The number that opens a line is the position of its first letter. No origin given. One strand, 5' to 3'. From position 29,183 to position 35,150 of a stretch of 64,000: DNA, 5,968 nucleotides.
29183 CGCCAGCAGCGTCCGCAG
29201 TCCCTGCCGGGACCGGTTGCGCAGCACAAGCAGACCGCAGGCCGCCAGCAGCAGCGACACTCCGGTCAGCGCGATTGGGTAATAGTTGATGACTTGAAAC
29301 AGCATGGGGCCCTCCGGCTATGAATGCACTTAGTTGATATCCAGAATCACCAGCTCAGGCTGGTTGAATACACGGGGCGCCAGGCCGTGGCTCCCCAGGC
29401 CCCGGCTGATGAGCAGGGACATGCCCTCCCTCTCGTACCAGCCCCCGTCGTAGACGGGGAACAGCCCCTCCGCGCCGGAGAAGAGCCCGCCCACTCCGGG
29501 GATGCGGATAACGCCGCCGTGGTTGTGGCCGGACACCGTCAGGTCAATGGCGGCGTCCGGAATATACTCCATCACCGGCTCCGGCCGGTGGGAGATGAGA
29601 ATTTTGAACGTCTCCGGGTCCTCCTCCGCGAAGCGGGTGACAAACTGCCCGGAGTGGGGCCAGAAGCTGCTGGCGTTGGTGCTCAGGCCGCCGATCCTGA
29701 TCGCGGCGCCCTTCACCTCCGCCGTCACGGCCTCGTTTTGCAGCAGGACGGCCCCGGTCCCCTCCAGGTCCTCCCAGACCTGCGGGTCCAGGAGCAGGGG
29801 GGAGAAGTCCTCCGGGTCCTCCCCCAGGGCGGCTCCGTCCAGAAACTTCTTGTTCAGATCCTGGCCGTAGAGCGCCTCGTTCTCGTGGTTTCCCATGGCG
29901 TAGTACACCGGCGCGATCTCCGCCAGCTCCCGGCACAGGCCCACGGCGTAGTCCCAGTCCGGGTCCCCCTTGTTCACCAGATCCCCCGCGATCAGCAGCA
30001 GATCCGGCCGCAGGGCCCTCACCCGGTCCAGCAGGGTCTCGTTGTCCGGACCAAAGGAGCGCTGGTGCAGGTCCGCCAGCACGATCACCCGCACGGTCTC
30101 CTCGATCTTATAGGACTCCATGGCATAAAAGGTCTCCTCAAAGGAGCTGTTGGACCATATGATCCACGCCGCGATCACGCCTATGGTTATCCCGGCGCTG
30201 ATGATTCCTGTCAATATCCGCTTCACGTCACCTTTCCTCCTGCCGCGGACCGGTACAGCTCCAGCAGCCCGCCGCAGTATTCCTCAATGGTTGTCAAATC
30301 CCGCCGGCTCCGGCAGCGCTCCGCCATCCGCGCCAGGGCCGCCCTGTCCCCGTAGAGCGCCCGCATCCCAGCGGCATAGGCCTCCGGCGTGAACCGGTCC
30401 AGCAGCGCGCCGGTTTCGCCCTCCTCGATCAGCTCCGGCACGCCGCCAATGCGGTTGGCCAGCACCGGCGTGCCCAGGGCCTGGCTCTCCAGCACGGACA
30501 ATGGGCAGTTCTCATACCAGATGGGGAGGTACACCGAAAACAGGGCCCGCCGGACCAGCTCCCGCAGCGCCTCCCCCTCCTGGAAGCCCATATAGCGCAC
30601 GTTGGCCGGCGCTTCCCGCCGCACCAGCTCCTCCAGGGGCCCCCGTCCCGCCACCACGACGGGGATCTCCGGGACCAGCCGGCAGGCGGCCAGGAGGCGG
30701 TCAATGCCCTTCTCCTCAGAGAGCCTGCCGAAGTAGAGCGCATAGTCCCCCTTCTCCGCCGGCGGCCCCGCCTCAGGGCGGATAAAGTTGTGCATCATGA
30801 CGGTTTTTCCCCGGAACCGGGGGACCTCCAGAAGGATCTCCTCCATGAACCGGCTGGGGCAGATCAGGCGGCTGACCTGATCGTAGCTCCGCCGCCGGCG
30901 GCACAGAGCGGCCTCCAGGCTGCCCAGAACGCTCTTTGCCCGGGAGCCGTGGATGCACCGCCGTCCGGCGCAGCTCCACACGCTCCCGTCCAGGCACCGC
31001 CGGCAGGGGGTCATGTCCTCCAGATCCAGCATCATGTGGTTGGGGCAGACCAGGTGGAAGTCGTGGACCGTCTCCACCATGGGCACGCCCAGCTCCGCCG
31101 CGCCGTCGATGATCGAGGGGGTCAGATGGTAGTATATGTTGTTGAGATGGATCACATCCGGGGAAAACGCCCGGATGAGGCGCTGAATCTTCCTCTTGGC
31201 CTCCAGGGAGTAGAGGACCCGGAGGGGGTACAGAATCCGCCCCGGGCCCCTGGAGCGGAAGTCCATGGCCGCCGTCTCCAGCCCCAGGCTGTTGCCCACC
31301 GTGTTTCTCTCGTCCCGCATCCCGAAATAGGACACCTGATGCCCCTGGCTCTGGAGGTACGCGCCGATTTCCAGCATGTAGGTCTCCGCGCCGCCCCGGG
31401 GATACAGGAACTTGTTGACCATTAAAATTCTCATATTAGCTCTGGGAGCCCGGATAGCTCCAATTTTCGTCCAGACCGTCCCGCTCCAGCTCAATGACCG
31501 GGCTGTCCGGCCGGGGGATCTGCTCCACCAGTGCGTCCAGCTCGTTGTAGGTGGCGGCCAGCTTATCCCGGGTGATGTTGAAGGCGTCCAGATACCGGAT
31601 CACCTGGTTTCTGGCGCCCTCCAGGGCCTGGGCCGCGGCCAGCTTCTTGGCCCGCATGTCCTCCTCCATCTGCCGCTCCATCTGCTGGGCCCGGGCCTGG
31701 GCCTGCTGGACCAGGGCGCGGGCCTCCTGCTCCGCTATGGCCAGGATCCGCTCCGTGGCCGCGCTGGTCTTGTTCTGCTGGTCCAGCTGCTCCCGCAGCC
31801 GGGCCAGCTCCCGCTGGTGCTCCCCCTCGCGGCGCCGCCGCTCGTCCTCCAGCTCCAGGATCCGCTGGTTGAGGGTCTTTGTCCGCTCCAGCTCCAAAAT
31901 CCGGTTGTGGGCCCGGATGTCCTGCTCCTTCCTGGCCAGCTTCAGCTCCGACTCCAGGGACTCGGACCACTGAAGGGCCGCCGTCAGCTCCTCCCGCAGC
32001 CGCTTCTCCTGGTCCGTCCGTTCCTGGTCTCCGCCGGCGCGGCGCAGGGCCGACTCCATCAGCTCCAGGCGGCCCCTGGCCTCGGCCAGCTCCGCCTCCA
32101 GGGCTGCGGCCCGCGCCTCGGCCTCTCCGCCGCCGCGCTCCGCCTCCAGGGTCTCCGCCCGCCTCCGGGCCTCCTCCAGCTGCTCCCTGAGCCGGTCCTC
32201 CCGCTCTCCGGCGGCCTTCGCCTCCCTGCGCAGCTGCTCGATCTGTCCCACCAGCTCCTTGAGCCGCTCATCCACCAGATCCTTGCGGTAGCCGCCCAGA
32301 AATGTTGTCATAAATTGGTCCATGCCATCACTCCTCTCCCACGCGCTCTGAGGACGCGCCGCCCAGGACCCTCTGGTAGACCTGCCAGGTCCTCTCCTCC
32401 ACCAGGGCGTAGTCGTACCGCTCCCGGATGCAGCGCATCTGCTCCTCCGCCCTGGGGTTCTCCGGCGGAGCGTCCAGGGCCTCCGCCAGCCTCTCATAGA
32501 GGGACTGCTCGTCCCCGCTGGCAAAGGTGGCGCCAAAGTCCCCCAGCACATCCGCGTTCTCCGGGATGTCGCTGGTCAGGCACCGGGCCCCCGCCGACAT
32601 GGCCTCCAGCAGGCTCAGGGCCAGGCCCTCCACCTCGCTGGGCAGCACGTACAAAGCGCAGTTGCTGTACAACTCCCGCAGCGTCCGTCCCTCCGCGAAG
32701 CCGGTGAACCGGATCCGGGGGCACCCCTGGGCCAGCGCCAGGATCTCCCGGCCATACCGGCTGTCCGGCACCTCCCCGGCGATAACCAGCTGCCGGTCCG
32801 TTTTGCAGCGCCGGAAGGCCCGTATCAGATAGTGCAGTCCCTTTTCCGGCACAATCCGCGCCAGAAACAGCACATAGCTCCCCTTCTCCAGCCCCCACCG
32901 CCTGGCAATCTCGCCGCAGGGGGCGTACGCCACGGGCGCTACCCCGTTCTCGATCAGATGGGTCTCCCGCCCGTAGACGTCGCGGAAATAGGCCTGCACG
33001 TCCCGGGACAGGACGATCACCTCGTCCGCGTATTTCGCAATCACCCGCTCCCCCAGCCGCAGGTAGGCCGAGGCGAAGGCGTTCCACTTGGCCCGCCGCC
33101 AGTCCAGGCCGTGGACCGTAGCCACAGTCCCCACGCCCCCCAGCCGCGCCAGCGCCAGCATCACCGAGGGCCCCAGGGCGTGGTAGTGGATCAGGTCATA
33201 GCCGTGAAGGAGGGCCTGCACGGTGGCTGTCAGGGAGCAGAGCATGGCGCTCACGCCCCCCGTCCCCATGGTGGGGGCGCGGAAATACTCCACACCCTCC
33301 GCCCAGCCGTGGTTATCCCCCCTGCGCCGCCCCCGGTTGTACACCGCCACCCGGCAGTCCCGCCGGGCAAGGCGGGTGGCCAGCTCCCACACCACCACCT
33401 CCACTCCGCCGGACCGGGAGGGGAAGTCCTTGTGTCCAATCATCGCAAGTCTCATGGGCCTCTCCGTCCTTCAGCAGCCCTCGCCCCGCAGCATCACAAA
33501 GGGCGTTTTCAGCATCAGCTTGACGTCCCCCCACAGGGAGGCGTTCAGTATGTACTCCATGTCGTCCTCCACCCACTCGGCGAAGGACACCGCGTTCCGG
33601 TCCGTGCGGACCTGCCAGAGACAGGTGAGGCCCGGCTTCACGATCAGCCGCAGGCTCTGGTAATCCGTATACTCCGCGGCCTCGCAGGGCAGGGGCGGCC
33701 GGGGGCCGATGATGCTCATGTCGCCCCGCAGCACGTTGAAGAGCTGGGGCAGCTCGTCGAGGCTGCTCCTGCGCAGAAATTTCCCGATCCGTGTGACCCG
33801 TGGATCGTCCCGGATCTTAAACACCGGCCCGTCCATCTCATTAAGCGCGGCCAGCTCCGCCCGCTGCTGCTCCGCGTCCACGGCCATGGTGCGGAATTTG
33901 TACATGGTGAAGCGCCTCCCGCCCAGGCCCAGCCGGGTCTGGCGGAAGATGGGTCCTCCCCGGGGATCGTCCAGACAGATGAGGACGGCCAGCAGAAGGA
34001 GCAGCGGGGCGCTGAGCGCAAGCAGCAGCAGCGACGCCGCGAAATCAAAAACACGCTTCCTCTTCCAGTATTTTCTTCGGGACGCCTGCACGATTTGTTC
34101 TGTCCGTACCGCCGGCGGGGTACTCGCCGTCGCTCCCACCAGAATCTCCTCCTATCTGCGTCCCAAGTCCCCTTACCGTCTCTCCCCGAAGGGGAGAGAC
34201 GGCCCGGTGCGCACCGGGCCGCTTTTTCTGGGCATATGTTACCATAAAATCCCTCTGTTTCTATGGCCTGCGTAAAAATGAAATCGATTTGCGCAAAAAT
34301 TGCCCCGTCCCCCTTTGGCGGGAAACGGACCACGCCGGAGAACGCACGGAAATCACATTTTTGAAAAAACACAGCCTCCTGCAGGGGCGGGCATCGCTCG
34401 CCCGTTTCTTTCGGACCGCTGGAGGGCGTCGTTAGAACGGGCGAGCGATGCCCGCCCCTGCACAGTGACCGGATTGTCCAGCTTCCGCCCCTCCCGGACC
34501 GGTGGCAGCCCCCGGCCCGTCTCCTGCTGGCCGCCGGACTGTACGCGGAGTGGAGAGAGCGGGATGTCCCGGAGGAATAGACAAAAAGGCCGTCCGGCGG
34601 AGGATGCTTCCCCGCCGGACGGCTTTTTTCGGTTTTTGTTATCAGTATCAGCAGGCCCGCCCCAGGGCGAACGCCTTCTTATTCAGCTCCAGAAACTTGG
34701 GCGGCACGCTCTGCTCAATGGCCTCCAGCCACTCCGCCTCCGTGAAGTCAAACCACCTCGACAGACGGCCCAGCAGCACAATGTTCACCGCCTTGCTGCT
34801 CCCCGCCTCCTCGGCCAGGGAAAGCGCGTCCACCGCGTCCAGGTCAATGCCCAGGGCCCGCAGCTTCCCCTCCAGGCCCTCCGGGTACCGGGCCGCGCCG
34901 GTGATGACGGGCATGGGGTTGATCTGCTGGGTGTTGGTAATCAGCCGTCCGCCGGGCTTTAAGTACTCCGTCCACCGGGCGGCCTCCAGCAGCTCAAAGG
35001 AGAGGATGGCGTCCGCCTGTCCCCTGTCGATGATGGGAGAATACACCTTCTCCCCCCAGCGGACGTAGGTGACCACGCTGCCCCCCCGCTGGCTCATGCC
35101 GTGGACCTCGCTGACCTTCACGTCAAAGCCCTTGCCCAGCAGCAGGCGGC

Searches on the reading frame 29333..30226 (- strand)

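Call 6: search_protein_families(library=pfam, proteins=[window:29333-30226:-], max_evalue=0.001)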
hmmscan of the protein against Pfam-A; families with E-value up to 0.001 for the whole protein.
window:29333-30226:- (298 aa): 2 families
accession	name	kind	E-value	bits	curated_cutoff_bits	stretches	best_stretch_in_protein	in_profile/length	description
PF00149.33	Metallophos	-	4.5e-16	60.3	21.5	1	46-237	2-190/191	Calcineurin-like phosphoesterase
PF12850.12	Metallophos_2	-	0.00022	21.7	27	0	46-134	2-60/154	Calcineurin-like phosphoesterase superfamily domain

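Call 46: search_protein_families(library=ncbifam, proteins=[window:29333-30226:-], max_evalue=0.001)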
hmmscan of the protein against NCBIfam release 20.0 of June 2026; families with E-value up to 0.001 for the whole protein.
window:29333-30226:- (298 aa): 2 families
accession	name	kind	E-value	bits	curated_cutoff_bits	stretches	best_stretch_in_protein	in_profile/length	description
NF008460.0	PRK11340.1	equivalog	4.6e-18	65.6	188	1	3-297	6-270/271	phosphodiesterase YaeI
NF033458.1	lipid_A_LpxG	equivalog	2.9e-11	43.3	350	1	144-297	168-318/321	UDP-2,3-diacylglucosamine diphosphatase LpxG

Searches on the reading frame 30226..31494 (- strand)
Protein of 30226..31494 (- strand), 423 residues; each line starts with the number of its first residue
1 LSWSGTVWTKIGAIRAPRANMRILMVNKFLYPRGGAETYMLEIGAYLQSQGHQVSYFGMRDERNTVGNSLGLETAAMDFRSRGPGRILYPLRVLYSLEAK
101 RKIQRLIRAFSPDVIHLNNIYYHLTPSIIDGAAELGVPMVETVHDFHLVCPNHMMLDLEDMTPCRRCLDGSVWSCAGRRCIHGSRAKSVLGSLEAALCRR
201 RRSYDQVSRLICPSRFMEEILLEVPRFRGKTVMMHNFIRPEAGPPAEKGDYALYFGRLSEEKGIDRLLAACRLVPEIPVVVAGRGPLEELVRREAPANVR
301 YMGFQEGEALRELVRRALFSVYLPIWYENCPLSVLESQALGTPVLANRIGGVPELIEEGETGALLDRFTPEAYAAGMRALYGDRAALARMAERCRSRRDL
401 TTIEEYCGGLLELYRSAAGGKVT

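Call 6: search_protein_families(library=pfam, proteins=[window:30226-31494:-], max_evalue=0.001)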
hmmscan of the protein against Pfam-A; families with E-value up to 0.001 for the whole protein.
window:30226-31494:- (423 aa): 5 families
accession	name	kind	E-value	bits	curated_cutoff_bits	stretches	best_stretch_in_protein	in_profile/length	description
PF00534.26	Glycos_transf_1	-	8.5e-27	94.2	26.4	1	244-395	10-170/172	Glycosyl transferases group 1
PF13692.12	Glyco_trans_1_4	-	2.2e-22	80.3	27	1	252-383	4-142/142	Glycosyl transferases group 1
PF13439.12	Glyco_transf_4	-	4.6e-19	69.5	28.5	1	34-241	2-169/170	Glycosyltransferase Family 4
PF13579.12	Glyco_trans_4_4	-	1.3e-15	58.5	29.7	1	34-236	1-157/158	Glycosyl transferase 4-like domain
PF13477.12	Glyco_trans_4_2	-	1e-06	29.4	23.4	1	35-147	8-112/139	Glycosyl transferase 4-like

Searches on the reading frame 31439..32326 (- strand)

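Call 46: search_protein_families(library=ncbifam, proteins=[window:31439-32326:-], max_evalue=0.001)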
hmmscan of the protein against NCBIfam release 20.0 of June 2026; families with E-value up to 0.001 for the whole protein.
window:31439-32326:- (296 aa): 1 family
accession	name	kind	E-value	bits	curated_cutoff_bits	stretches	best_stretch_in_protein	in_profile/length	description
TIGR02168.1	SMC_prok_B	equivalog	0.00055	17.8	567.35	1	18-222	286-502/1181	chromosome segregation protein SMC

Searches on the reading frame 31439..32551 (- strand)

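Call 7: search_protein_families(library=pfam, proteins=[window:31439-32551:-], max_evalue=0.001)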
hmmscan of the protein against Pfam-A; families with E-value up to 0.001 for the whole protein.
window:31439-32551:- (371 aa): 1 family
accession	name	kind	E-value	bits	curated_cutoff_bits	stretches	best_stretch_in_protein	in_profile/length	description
PF05103.18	DivIVA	-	0.00011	22.7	28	1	79-136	10-66/131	DivIVA protein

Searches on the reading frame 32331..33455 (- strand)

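Call 7: search_protein_families(library=pfam, proteins=[window:32331-33455:-], max_evalue=0.001)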
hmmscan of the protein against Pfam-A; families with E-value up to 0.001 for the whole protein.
window:32331-33455:- (375 aa): 6 families
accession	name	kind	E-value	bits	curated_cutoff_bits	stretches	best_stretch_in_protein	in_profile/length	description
PF00534.26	Glycos_transf_1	-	8.6e-27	94.2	26.4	1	188-338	10-167/172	Glycosyl transferases group 1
PF13692.12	Glyco_trans_1_4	-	4.5e-24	85.8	27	1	194-328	3-141/142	Glycosyl transferases group 1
PF13439.12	Glyco_transf_4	-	5.5e-24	85.5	28.5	1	16-172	2-166/170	Glycosyltransferase Family 4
PF13579.12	Glyco_trans_4_4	-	3.3e-19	70.2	29.7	1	16-171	1-158/158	Glycosyl transferase 4-like domain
PF09314.17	DUF1972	-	5.3e-10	39.6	25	1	92-168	102-181/186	Domain of unknown function (DUF1972)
PF20706.3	GT4-conflict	-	6.7e-07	29.1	26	1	13-293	9-309/385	Family 4 Glycosyltransferase in conflict systems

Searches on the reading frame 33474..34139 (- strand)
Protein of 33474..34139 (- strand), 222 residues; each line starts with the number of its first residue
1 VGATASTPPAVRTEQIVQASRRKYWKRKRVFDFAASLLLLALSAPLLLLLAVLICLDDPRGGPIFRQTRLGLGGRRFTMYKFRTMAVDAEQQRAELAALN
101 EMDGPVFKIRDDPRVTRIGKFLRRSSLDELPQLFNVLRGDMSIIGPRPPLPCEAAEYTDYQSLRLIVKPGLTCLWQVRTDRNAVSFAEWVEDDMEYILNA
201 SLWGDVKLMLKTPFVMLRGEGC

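Call 7: search_protein_families(library=pfam, proteins=[window:33474-34139:-], max_evalue=0.001)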
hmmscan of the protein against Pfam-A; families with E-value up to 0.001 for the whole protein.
window:33474-34139:- (222 aa): 1 family
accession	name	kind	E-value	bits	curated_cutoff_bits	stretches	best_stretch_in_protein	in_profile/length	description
PF02397.22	Bac_transf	-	2.9e-64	216.4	27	1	28-217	1-178/179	Bacterial sugar transferase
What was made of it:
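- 33471..34139 (-): Priming phosphoglycosyl transferase; first gene of the EPS locus. Pfam Bac_transf E 2.9e-64 (call 7)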

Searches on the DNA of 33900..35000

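Call 72: search_rna_families(source=window, start=33900, end=35000, threshold=evalue, max_evalue=1)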
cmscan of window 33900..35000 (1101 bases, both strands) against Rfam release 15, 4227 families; matches with E-value up to 1: 8.
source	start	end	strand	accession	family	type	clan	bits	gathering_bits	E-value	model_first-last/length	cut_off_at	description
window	34374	34468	+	RF04020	mir-4859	Gene; miRNA;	-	24.4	100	0.053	1-80/80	no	mir-4859 microRNA precursor family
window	34572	34639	+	RF00771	mir-185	Gene; miRNA;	-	24.4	60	0.064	1-79/79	no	mir-185 microRNA precursor family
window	34483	34629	+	RF02342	ar7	Gene; sRNA;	-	23.9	60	0.023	1-145/145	no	Alphaproteobacterial sRNA ar7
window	34583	34629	+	RF03941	mir-3158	Gene; miRNA;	-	23.1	97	0.19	1-81/81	no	mir-3158 microRNA precursor family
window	34581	34631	+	RF00870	mir-423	Gene; miRNA;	-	19.1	71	0.75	1-81/81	no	mir-423 microRNA precursor family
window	34110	34229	-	RF00516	ylbH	Cis-reg; leader;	-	17.4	50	0.52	1-122/122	no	ylbH leader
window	34358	34462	-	RF02603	BASRCII26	Gene; sRNA;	-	16.9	218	0.14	1-190/190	no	Brucella sRNA CII26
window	34355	34465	-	RF00024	Telomerase-vert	Gene;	CL00004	13.4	70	0.68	1-443/443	no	Vertebrate telomerase RNA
